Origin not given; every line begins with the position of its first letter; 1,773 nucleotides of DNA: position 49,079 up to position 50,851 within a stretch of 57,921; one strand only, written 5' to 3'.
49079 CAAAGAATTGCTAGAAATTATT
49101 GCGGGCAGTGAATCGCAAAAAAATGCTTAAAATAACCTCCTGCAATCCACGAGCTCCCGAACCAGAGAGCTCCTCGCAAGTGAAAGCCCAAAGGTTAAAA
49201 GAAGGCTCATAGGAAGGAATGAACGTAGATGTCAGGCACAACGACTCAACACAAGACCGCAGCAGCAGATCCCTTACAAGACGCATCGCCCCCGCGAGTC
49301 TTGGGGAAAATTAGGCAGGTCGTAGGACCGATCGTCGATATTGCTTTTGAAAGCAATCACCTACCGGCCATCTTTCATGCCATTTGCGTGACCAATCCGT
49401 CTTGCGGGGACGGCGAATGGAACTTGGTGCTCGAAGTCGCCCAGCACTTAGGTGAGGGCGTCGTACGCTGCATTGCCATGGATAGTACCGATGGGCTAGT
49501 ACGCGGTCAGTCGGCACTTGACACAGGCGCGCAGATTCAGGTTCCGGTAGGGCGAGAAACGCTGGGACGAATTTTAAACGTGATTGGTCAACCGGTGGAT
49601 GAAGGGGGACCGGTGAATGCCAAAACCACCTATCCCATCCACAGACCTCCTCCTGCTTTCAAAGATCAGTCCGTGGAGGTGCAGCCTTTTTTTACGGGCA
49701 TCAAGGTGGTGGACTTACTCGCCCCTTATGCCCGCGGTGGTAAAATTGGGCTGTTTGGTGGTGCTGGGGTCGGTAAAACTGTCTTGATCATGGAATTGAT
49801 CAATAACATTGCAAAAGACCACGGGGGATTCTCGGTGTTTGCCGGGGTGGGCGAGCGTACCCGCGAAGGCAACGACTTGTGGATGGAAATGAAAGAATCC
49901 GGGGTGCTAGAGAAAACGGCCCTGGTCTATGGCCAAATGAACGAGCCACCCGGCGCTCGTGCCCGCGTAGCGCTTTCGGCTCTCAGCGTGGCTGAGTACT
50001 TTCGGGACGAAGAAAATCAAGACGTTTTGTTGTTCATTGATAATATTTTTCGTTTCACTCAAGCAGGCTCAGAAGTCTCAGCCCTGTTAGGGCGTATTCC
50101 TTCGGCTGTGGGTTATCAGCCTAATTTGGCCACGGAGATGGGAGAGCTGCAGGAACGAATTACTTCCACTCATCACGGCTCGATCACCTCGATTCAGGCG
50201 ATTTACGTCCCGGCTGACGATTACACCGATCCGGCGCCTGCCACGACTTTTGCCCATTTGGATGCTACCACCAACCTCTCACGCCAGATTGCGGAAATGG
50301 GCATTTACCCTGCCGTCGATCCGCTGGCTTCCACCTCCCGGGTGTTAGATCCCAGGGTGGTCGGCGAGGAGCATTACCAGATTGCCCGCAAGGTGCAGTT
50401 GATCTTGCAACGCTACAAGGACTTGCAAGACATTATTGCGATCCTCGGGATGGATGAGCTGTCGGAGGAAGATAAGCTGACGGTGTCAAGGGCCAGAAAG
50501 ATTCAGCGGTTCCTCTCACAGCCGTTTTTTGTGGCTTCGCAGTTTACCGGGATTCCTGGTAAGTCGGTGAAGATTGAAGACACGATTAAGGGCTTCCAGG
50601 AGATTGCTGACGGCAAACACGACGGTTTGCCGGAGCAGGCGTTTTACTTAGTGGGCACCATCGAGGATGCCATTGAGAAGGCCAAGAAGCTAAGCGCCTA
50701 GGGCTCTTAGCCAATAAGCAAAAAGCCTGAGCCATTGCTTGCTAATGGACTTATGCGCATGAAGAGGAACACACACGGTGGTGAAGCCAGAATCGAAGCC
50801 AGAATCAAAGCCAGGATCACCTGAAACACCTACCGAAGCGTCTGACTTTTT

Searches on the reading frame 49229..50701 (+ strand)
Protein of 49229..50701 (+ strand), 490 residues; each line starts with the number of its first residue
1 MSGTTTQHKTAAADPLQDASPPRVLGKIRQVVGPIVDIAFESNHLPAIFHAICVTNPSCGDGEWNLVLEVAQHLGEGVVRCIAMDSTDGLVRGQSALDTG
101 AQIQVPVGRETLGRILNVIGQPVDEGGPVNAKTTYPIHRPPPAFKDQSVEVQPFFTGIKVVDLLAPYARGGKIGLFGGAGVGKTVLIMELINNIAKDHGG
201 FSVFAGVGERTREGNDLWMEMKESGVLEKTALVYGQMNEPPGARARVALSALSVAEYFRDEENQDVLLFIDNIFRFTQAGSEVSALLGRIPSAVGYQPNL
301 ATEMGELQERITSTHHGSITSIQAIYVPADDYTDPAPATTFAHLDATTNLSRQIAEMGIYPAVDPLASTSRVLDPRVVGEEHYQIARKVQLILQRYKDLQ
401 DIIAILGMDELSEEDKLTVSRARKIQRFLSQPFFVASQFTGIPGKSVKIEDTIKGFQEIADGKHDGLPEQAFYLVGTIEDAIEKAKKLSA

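Call 15: find_homologous_proteins(query=window:49229-50701:+)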
Query window:49229-50701:+ (490 aa): 8000 proteins with E <= 0.001 among 8000 candidates; the best 120 are listed.
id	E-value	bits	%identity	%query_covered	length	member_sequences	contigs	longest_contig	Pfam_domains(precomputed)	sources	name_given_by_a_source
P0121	0.0e+0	1218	-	-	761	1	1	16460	PF02874.30,PF00006.32,PF22919.2,PF03193.23,PF00931.29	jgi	-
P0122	0.0e+0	1096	100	100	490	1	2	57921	PF02874.30,PF00006.32,PF22919.2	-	-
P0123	6.0e-274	927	89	95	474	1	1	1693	PF02874.30,PF00006.32,PF22919.2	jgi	jgi:F-type H+-transporting ATPase subunit beta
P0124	8.0e-274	927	89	95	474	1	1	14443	PF02874.30,PF00006.32,PF22919.2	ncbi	-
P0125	1.5e-273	926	88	95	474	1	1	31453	PF02874.30,PF00006.32,PF22919.2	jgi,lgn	-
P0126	6.9e-273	924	87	97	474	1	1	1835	PF02874.30,PF00006.32,PF22919.2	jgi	jgi:F-type H+-transporting ATPase subunit beta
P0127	7.1e-273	924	89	94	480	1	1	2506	PF02874.30,PF00006.32,PF22919.2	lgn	-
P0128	8.0e-273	923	88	96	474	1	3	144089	PF02874.30,PF00006.32,PF22919.2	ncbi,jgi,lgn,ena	jgi:F-type H+-transporting ATPase subunit beta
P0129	1.2e-272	923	88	95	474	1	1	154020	PF02874.30,PF00006.32,PF22919.2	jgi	-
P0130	2.6e-272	922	87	96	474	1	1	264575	PF02874.30,PF00006.32,PF22919.2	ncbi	-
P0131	5.6e-272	921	88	95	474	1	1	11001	PF02874.30,PF00006.32,PF22919.2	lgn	-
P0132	9.9e-272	920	87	95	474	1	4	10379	PF02874.30,PF00006.32,PF22919.2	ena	-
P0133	1.4e-271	919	89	95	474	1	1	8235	PF02874.30,PF00006.32,PF22919.2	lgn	-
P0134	1.7e-271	919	88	95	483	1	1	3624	PF02874.30,PF00006.32,PF22919.2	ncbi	-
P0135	3.1e-271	918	87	95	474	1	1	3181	PF02874.30,PF00006.32,PF22919.2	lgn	-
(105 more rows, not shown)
